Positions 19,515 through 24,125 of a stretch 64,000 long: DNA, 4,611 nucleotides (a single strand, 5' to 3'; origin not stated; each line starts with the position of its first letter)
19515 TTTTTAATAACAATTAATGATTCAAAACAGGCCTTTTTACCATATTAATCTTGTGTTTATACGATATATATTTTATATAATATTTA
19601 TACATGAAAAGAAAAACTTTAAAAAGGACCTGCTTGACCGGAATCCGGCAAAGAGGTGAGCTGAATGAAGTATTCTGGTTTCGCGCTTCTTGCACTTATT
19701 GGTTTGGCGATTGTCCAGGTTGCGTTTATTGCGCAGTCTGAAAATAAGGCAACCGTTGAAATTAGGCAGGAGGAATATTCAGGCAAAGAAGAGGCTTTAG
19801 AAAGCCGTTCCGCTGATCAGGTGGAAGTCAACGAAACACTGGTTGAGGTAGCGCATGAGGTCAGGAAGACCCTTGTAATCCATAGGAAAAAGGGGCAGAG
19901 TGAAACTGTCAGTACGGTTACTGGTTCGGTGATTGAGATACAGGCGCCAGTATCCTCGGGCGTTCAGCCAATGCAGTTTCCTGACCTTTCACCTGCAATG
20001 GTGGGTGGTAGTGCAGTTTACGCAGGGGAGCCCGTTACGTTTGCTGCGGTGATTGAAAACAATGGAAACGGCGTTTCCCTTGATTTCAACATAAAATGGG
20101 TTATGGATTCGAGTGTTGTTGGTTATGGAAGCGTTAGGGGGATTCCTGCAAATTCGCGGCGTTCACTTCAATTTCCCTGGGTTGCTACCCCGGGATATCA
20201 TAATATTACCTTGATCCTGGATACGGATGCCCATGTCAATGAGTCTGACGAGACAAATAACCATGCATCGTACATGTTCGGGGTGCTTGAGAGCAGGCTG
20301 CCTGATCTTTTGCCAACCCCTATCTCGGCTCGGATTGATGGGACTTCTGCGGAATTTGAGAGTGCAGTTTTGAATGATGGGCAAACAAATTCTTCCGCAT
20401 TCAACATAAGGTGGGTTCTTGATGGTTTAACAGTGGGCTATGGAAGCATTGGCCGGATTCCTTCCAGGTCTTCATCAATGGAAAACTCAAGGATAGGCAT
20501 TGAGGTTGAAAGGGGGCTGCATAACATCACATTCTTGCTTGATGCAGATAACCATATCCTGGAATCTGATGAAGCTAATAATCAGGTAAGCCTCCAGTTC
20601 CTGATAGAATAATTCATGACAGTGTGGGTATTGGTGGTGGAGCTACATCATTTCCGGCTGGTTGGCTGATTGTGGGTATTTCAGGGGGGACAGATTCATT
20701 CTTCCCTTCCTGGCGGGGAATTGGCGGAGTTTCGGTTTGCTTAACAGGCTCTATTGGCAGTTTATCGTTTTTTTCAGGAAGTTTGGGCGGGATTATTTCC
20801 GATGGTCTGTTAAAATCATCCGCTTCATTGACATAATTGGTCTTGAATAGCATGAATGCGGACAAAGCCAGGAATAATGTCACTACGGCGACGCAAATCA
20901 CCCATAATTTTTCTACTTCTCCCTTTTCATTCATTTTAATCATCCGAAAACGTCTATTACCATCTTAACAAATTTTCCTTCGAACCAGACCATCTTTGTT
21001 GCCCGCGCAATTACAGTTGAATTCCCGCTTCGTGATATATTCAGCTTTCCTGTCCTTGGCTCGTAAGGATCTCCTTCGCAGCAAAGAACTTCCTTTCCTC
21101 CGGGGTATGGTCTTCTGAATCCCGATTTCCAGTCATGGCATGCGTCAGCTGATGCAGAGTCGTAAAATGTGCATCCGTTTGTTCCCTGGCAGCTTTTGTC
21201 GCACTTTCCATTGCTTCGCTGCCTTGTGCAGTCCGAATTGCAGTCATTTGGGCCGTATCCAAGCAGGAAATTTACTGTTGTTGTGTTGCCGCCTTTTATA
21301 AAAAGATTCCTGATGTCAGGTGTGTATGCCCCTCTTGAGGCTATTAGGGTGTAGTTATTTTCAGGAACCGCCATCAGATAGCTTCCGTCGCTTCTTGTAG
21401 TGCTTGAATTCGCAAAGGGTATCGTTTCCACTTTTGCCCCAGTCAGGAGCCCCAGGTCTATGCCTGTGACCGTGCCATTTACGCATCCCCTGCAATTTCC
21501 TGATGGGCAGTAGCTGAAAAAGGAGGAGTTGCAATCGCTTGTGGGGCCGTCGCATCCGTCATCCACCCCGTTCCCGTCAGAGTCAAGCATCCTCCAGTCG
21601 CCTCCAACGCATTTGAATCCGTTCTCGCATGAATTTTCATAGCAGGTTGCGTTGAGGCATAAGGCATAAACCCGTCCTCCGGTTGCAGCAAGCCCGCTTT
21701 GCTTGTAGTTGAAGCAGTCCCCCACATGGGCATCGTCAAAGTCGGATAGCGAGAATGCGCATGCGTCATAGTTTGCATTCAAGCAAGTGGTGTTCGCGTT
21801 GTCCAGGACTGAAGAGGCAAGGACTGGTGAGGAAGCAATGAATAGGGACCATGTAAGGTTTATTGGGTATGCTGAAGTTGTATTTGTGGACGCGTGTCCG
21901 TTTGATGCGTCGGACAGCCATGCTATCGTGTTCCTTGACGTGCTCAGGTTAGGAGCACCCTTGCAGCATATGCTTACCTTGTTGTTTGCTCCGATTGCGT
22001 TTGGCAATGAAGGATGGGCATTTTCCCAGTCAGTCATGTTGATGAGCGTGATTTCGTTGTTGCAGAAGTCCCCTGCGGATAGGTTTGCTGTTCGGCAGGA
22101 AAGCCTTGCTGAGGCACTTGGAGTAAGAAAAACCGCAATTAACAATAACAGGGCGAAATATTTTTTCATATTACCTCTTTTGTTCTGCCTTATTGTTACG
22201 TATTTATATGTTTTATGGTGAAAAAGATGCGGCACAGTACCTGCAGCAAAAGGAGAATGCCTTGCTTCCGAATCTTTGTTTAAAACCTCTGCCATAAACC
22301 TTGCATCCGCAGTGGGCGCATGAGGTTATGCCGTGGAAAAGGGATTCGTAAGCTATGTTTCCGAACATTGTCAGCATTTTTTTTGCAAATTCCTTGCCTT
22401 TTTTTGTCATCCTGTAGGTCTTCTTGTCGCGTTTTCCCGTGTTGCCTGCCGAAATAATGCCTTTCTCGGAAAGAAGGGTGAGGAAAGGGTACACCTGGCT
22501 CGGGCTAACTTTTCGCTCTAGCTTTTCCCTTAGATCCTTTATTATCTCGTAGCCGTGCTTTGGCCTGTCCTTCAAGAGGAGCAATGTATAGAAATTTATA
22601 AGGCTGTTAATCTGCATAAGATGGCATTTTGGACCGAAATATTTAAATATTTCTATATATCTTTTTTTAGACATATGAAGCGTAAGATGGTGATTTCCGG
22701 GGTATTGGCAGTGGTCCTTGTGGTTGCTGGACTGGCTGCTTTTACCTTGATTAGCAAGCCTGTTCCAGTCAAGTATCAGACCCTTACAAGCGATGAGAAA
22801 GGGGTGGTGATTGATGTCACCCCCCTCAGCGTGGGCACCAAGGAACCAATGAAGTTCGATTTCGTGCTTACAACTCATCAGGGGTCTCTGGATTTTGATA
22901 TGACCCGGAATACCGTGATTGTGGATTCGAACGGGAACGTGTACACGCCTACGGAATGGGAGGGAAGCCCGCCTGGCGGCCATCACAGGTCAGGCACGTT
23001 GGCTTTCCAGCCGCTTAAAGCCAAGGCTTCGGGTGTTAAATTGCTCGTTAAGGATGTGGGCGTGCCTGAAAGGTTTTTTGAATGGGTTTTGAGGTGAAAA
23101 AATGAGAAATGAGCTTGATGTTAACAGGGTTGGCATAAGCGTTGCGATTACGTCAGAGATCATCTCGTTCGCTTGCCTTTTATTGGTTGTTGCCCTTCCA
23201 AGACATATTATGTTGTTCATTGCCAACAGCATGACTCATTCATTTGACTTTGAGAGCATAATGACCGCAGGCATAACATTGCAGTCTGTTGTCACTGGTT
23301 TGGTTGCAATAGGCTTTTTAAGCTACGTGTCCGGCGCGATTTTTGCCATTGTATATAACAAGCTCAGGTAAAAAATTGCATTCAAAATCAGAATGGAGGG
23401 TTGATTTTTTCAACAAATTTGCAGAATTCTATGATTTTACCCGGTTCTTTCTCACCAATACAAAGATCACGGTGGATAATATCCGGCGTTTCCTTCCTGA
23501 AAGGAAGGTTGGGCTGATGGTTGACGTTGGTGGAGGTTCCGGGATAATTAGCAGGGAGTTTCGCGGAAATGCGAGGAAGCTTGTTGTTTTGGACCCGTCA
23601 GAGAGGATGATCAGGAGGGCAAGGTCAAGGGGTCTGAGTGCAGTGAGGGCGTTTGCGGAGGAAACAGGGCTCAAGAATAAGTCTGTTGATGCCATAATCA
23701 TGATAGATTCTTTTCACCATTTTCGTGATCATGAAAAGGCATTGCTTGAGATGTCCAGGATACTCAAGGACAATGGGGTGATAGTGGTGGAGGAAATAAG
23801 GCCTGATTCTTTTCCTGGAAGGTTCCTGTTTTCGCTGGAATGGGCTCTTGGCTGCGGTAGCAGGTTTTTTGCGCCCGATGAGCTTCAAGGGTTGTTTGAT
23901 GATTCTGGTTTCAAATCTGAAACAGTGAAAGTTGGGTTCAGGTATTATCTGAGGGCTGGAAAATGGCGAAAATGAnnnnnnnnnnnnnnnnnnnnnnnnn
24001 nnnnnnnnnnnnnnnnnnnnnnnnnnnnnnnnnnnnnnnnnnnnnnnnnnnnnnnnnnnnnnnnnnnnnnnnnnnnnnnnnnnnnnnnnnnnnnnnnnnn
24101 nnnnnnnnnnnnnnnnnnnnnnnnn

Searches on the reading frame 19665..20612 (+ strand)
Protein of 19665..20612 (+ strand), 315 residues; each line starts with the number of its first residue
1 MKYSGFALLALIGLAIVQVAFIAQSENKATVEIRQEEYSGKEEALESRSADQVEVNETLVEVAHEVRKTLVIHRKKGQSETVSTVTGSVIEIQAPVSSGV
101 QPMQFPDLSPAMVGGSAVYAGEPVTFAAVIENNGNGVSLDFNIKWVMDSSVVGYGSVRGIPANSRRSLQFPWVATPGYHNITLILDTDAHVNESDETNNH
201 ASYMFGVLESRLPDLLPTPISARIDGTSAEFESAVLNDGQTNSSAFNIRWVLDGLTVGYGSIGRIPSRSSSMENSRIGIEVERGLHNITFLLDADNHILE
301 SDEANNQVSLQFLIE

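Call 25: search_protein_families(library=pfam, proteins=[window:19665-20612:+], max_evalue=0.0001)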
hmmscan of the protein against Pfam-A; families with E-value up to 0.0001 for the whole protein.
window:19665-20612:+ (315 aa): 1 family
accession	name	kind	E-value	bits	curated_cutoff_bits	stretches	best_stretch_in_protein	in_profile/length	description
PF07705.17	CARDB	-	3.8e-28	98.1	22.7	2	106-201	2-99/101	CARDB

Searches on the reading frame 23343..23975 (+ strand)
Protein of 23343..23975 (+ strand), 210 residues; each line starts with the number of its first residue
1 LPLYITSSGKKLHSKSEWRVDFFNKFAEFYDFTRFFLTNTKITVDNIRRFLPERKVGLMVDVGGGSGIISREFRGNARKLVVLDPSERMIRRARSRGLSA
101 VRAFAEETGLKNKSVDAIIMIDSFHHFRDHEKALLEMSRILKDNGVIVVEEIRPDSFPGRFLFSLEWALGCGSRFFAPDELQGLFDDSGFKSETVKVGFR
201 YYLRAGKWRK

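Call 66: search_protein_families(library=pfam, proteins=[window:23343-23975:+], max_evalue=0.0001)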
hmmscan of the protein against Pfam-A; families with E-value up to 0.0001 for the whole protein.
window:23343-23975:+ (210 aa): 6 families
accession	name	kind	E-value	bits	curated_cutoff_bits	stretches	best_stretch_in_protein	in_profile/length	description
PF13489.12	Methyltransf_23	-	1e-18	68.1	27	1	45-191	11-160/164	Methyltransferase domain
PF08241.18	Methyltransf_11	-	2.6e-18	66.9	21.2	1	60-149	1-95/95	Methyltransferase domain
PF13649.12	Methyltransf_25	-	1.8e-14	54.6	27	1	60-145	2-97/97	Methyltransferase domain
PF08242.18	Methyltransf_12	-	4.2e-13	50.3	30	1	60-147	1-98/98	Methyltransferase domain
PF13847.12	Methyltransf_31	-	1.4e-09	38.2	27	1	59-153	7-113/145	Methyltransferase domain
PF01209.24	Ubie_methyltran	-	2.8e-06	27.3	20.1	1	21-152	11-154/233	ubiE/COQ5 methyltransferase family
